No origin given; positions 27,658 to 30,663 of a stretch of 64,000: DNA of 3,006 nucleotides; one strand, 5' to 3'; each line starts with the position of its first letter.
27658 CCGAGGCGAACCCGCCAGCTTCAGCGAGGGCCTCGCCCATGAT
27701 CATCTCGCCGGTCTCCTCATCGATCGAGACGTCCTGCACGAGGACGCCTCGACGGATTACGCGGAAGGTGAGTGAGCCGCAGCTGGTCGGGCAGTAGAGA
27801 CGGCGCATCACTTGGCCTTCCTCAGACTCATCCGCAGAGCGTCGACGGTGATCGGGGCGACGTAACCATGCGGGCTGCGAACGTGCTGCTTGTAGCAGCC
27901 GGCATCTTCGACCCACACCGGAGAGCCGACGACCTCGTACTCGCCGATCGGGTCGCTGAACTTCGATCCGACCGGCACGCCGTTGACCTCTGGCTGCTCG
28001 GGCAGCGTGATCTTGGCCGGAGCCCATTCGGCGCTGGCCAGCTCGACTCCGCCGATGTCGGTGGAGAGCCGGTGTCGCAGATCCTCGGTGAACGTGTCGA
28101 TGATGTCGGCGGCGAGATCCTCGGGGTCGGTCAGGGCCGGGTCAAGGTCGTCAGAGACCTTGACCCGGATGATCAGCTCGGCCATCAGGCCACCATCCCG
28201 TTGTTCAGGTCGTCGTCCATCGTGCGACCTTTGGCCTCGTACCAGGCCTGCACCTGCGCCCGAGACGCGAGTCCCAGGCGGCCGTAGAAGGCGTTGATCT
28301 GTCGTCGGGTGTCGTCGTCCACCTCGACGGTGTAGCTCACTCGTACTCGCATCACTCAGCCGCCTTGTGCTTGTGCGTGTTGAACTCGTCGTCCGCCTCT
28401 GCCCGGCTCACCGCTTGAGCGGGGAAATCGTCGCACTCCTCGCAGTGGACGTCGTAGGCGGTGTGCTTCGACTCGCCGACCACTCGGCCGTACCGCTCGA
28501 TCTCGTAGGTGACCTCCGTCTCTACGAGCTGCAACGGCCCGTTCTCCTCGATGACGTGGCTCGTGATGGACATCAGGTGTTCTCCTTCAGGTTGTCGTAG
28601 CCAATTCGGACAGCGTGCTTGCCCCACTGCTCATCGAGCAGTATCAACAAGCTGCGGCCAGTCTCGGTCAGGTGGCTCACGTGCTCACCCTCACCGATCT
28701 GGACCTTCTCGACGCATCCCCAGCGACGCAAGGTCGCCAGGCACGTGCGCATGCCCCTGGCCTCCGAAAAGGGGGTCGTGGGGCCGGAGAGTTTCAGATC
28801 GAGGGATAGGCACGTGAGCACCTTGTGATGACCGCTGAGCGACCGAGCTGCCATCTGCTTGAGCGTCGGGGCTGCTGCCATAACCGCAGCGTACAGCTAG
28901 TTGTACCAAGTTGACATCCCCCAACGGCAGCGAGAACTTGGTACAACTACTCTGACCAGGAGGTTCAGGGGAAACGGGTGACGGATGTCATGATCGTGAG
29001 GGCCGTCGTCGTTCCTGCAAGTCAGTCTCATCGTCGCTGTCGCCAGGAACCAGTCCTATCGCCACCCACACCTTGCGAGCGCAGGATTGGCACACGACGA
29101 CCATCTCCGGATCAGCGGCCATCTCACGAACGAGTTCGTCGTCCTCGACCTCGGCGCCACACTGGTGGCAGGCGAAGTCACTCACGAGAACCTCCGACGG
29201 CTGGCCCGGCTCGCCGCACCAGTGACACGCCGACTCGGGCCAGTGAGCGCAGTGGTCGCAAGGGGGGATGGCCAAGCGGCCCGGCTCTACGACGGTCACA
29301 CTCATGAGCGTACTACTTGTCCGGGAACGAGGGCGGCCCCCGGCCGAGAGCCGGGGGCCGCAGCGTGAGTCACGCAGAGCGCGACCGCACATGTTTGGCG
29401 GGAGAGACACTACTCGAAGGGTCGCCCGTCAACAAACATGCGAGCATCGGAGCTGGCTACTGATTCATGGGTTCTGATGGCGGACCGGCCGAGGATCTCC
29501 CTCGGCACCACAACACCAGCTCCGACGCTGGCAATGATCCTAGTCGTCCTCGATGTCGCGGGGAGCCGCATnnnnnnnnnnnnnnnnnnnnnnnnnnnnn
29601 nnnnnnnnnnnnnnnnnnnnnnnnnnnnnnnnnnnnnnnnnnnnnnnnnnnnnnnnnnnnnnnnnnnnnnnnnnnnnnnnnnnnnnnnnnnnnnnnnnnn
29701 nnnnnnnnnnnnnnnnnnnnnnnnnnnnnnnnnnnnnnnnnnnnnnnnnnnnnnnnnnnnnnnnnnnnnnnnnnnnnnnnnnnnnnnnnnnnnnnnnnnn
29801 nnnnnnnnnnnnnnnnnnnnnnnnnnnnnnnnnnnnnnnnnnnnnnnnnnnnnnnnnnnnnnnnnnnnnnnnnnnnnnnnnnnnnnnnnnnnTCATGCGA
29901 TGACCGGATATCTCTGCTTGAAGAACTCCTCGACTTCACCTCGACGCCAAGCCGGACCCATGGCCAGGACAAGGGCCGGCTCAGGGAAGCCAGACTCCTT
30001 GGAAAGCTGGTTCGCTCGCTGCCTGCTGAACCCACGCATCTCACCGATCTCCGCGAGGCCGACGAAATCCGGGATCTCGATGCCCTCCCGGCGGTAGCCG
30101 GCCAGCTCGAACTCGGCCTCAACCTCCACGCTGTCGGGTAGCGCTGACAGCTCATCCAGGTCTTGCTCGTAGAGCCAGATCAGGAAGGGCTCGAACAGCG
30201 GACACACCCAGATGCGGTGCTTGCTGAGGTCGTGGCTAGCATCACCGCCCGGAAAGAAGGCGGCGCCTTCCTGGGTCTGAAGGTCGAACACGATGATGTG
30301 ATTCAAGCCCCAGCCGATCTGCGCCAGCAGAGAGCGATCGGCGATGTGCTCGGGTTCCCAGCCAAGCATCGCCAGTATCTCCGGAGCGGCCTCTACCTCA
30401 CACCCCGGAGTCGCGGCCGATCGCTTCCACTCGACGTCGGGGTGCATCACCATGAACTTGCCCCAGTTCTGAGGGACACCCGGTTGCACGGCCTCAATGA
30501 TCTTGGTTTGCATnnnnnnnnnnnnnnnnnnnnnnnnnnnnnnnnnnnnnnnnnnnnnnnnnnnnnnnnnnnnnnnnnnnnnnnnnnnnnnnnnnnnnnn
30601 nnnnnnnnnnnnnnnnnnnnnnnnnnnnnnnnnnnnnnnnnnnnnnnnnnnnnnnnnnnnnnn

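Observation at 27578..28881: Integrase co-transcribed with five small genes, including a translationally coupled 76-aa zinc-ribbon protein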

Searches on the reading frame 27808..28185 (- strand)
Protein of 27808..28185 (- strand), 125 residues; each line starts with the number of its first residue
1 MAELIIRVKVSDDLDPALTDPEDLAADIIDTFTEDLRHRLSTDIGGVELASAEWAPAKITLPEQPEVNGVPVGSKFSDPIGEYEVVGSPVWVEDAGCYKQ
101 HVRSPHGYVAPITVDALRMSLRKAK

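Call 5: search_protein_families(library=pfam, proteins=[window:27808-28185:-], max_evalue=1)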
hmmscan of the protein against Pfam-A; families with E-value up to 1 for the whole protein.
window:27808-28185:- (125 aa): 0 families

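Call 6: search_protein_families(library=phrogs, proteins=[window:27808-28185:-], max_evalue=0.1)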
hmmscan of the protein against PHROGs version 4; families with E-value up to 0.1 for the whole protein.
window:27808-28185:- (125 aa): 0 families

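Call 44: search_protein_families(library=ncbifam, proteins=[window:27808-28185:-], max_evalue=1)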
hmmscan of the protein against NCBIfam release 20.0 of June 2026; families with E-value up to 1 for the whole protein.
window:27808-28185:- (125 aa): 0 families

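Call 45: search_protein_families(library=padloc, proteins=[window:27808-28185:-], max_evalue=1)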
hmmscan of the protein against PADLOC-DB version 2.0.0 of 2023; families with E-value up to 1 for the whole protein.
window:27808-28185:- (125 aa): 0 families

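Call 55: search_solved_structures(query=window:27808-28185:-, max_evalue=10)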
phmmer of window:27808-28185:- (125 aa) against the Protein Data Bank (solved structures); distinct sequences matched with E-value up to 10: 1.
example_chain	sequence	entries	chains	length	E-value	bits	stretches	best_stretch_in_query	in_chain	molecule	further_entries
8pun_A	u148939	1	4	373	1.5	12.1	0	36-113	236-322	NADPH dehydrogenase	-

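Call 72: find_homologous_proteins(query=window:27808-28185:-, max_evalue=0.001)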
Query window:27808-28185:- (125 aa): 3 proteins with E <= 0.001 among 21 candidates.
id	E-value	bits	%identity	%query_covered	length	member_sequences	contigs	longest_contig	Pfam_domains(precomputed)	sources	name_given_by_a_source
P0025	7.5e-77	273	100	100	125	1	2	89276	-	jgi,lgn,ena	-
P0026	8.1e-45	170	70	95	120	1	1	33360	-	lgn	-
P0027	3.5e-21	93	85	44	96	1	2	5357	-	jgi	jgi:hypothetical protein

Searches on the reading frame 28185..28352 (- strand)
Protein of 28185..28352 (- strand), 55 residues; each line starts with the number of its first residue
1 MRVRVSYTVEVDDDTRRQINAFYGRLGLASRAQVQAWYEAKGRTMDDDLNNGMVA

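Call 5: search_protein_families(library=pfam, proteins=[window:28185-28352:-], max_evalue=1)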
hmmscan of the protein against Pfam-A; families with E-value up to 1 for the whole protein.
window:28185-28352:- (55 aa): 0 families

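Call 6: search_protein_families(library=phrogs, proteins=[window:28185-28352:-], max_evalue=0.1)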
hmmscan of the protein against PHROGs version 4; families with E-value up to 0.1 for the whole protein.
window:28185-28352:- (55 aa): 0 families

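Call 44: search_protein_families(library=ncbifam, proteins=[window:28185-28352:-], max_evalue=1)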
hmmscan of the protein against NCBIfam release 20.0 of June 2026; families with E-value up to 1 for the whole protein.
window:28185-28352:- (55 aa): 0 families

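Call 45: search_protein_families(library=padloc, proteins=[window:28185-28352:-], max_evalue=1)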
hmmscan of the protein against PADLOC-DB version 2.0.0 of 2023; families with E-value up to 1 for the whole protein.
window:28185-28352:- (55 aa): 0 families

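Call 54: search_solved_structures(query=window:28185-28352:-, max_evalue=10)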
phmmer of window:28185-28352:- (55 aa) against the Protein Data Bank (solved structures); distinct sequences matched with E-value up to 10: 22.
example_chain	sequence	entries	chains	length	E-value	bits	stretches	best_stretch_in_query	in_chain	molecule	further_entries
1jmg_A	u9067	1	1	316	0.35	14.7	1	20-47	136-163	THYMIDYLATE SYNTHASE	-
1bo8_A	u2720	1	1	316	0.36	14.7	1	20-47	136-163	THYMIDYLATE SYNTHASE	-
2g89_A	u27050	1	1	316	0.36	14.7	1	20-47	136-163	thymidylate synthase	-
1vzb_A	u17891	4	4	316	0.36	14.7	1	20-47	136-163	THYMIDYLATE SYNTHASE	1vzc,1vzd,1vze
1tda_A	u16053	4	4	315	0.36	14.7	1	20-47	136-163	THYMIDYLATE SYNTHASE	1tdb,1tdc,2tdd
1vza_A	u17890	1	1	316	0.36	14.7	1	20-47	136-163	THYMIDYLATE SYNTHASE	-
2g8a_A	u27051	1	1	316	0.36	14.7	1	20-47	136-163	thymidylate synthase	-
1jmf_A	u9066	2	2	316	0.36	14.7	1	20-47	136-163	THYMIDYLATE SYNTHASE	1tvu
1lca_A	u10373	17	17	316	0.36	14.7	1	20-47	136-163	THYMIDYLATE SYNTHASE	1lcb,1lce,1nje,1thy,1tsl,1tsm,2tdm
1jmi_A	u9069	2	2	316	0.36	14.7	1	20-47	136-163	THYMIDYLATE SYNTHASE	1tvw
2g8d_A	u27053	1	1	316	0.36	14.7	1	20-47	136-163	thymidylate synthase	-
1njc_A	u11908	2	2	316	0.36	14.7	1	20-47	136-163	THYMIDYLATE SYNTHASE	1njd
2g86_A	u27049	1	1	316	0.36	14.7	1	20-47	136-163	Thymidylate synthase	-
1jmh_A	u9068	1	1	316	0.37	14.7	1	20-47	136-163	THYMIDYLATE SYNTHASE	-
1nja_A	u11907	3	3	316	0.37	14.7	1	20-47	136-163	THYMIDYLATE SYNTHASE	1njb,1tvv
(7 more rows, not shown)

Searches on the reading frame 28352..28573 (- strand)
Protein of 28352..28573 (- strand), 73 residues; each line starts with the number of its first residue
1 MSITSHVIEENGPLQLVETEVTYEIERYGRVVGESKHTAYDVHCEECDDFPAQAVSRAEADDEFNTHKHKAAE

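Call 5: search_protein_families(library=pfam, proteins=[window:28352-28573:-], max_evalue=1)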
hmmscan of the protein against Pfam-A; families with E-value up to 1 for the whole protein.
window:28352-28573:- (73 aa): 0 families

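Call 6: search_protein_families(library=phrogs, proteins=[window:28352-28573:-], max_evalue=0.1)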
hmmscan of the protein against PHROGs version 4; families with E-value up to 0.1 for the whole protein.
window:28352-28573:- (73 aa): 0 families

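Call 44: search_protein_families(library=ncbifam, proteins=[window:28352-28573:-], max_evalue=1)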
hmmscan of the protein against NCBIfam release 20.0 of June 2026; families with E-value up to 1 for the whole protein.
window:28352-28573:- (73 aa): 0 families

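Call 45: search_protein_families(library=padloc, proteins=[window:28352-28573:-], max_evalue=1)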
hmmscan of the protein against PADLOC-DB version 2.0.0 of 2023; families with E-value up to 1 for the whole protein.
window:28352-28573:- (73 aa): 0 families

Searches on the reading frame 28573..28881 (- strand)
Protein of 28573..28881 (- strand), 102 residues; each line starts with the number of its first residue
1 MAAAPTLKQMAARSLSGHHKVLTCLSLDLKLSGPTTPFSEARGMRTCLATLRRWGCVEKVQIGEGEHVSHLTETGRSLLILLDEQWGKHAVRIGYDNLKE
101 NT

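Call 5: search_protein_families(library=pfam, proteins=[window:28573-28881:-], max_evalue=1)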
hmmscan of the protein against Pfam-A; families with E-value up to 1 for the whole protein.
window:28573-28881:- (102 aa): 0 families

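Call 6: search_protein_families(library=phrogs, proteins=[window:28573-28881:-], max_evalue=0.1)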
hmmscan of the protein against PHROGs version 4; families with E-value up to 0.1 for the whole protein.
window:28573-28881:- (102 aa): 0 families

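Call 44: search_protein_families(library=ncbifam, proteins=[window:28573-28881:-], max_evalue=1)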
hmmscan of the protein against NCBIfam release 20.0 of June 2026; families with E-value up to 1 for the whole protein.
window:28573-28881:- (102 aa): 0 families

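Call 45: search_protein_families(library=padloc, proteins=[window:28573-28881:-], max_evalue=1)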
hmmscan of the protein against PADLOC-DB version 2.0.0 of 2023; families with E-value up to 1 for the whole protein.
window:28573-28881:- (102 aa): 0 families

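Call 53: search_solved_structures(query=window:28573-28881:-, max_evalue=10)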
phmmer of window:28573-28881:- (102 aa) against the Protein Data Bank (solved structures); distinct sequences matched with E-value up to 10: 0.

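Call 78: predict_structure(protein=window:28573-28881:-)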
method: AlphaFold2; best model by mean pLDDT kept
length: 102 residues; sequences in the alignment: 1
mean_pLDDT: 55.0   pTM: 0.42
mean pLDDT of the five models: 55.0, 50.0, 47.3, 41.7, 40.0
residues with pLDDT >= 90: 0; 70-90: 1; 50-70: 79; < 50: 22
segments of 3 or more residues with pLDDT < 50: 1-4, 65-73, 97-102
pLDDT, mean of each block of 10 residues (from residue 1): 49 58 63 59 67 61 44 52 51 51 35
secondary structure, 60 per line:
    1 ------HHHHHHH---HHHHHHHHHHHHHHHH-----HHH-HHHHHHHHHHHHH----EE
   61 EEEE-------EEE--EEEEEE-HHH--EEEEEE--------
elements in order: H7-13 H17-32 H42-54 E59-64 E72-74 E77-82 E89-94

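Call 80: fold_search(model_id=the predicted structure, library=pdb)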
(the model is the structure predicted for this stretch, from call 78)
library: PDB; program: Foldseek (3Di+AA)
matches with E <= 10: 68; with E <= 0.001: 0
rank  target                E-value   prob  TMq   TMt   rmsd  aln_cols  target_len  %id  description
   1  9e5c_5w               1.8e+00  0.18  0.40  0.44   6.2        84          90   13  Cryo-EM structure of 96 nm repeat of microtubule doublet from T. brucei flagellum (released 2025-03-12)
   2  7cnu_B                2.2e+00  0.18  0.40  0.46   5.6        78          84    9  Crystal structure of DLC2 in complex with BMF peptide (released 2021-08-11)
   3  8j07_a5               2.3e+00  0.18  0.40  0.47   5.7        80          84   10  96nm repeat of human respiratory doublet microtubule and associated axonemal complexes (released 2023-07-26)
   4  9e5c_7j               2.3e+00  0.15  0.40  0.39   5.4        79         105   13  Cryo-EM structure of 96 nm repeat of microtubule doublet from T. brucei flagellum (released 2025-03-12)
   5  5iu1_A                2.6e+00  0.02  0.14  0.13  11.8        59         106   22  N-terminal PAS domain homodimer of PpANR MAP3K from Physcomitrella patens. (released 2016-06-01)
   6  5ccb_B                2.8e+00  0.06  0.26  0.08  11.7        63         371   14  Crystal structure of human m1A58 methyltransferase in a complex with tRNA3Lys and SAH (released 2015-11-04)
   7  3j9q_A                3.1e+00  0.13  0.45  0.14   6.7        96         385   12  Atomic structures of a bactericidal contractile nanotube in its pre- and post-contraction states (released 2015-04-01)
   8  9mcd_A                3.1e+00  0.07  0.27  0.25  10.1        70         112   14  Crystal structure of homodimeric Alba from Oryza sativa (released 2026-04-08)
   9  4qh8_F                3.3e+00  0.14  0.39  0.45   5.7        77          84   12  LC8 - Ana2 (237-246) Complex (released 2014-06-11)
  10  5uij_B                3.3e+00  0.13  0.37  0.12   4.6        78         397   14  X-ray structure of The FdtF N-formyltransferase from Salmonella enteric O60 in complex with TDP (released 2017-03-22)
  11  3o6q_A                3.3e+00  0.12  0.40  0.31   7.0       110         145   10  The Structure of SpoIISA and SpoIISB, a Toxin - Antitoxin System (released 2010-12-08)
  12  5cd1_B                3.6e+00  0.08  0.28  0.10  13.0        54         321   20  Structure of an asymmetric tetramer of human tRNA m1A58 methyltransferase in a complex with SAH and tRNA3Lys (released 2015-11-04)
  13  5cd1_E                3.8e+00  0.04  0.25  0.08  11.8        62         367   14  Structure of an asymmetric tetramer of human tRNA m1A58 methyltransferase in a complex with SAH and tRNA3Lys (released 2015-11-04)
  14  5d49_A                4.0e+00  0.04  0.21  0.07  14.6        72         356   14  Structural Basis for a New Templated Activity by Terminal Deoxynucleotidyl Transferase: Implications for V(D)J Recombi (released 2016-07-27)
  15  8v44                  4.0e+00  0.04  0.30  0.07  13.3       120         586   12  N-terminal truncation of CRISPR-associated DinG (released 2024-01-17)
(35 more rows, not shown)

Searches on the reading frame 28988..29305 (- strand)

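Call 44: search_protein_families(library=ncbifam, proteins=[window:28988-29305:-], max_evalue=1)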
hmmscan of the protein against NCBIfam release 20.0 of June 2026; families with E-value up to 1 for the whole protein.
window:28988-29305:- (105 aa): 1 family
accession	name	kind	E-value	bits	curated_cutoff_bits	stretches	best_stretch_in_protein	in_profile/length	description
NF047957.1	CopZ_AFE_1862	equivalog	0.63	10.5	85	1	71-99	9-37/62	CopZ family metallochaperone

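Call 45: search_protein_families(library=padloc, proteins=[window:28988-29305:-], max_evalue=1)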
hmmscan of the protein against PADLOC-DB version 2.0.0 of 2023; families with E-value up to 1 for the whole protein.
window:28988-29305:- (105 aa): 2 families
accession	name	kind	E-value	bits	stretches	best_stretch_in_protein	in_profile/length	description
PDLC04162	HEC-08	-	0.097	9.7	1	16-74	235-298/358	-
PDLC00933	Cas12u4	-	0.45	7.3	1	25-56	397-428/488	Cas12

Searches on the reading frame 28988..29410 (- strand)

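Call 5: search_protein_families(library=pfam, proteins=[window:28988-29410:-], max_evalue=1)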
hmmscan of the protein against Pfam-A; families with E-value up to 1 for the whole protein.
window:28988-29410:- (140 aa): 10 families
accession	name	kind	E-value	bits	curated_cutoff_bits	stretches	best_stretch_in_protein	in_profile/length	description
PF21326.4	KDM6_GATAL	-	0.00069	19.9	27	1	81-114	12-44/59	KDM6, GATA-like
PF09723.15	Zn_ribbon_8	-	0.00092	19.6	34.4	1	78-112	5-34/41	Zinc ribbon domain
PF12773.13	DZR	-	0.05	14.2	27.3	1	79-114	13-34/45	Double zinc ribbon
PF07282.18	Cas12f1-like_TNB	-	0.21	12.2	26.3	1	61-91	30-53/60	Cas12f1-like, TNB domain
PF13240.11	Zn_Ribbon_1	-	0.21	11.9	25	1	81-92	2-13/23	zinc-ribbon domain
PF02150.21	Zn_ribbon_RPB9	-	0.45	10.9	25.2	1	74-91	17-34/36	RNA polymerases M/15 Kd subunit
PF24460.1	DUF7575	-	0.72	9.7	28.5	1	80-92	5-16/28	Domain of unknown function (DUF7575)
PF17032.10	Zn_ribbon_15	-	0.77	11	28.9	0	80-114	39-62/73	zinc-ribbon family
PF16278.11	zf-C2HE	-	0.94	10.3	30.1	0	73-87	31-46/63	C2HE / C2H2 / C2HC zinc-binding finger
PF07503.17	zf-HYPF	-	0.97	9.7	23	0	80-87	23-30/34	HypF finger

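Call 6: search_protein_families(library=phrogs, proteins=[window:28988-29410:-], max_evalue=0.1)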
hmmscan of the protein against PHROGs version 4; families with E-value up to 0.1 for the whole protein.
window:28988-29410:- (140 aa): 0 families

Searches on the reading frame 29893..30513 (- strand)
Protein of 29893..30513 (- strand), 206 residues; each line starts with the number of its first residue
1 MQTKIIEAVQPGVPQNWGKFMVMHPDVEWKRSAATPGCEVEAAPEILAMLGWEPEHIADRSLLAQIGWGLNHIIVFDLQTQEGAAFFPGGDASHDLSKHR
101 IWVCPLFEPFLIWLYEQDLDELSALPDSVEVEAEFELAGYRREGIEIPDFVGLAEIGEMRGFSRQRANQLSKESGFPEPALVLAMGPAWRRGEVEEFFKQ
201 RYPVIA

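Call 5: search_protein_families(library=pfam, proteins=[window:29893-30513:-], max_evalue=1)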
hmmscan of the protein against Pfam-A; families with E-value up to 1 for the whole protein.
window:29893-30513:- (206 aa): 0 families

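Call 6: search_protein_families(library=phrogs, proteins=[window:29893-30513:-], max_evalue=0.1)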
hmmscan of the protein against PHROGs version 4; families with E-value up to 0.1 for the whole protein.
window:29893-30513:- (206 aa): 1 family
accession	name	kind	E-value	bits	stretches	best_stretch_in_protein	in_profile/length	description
phrog_66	-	integration and excision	0.097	13.3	0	143-201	86-143/412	excisionase and transcriptional regulator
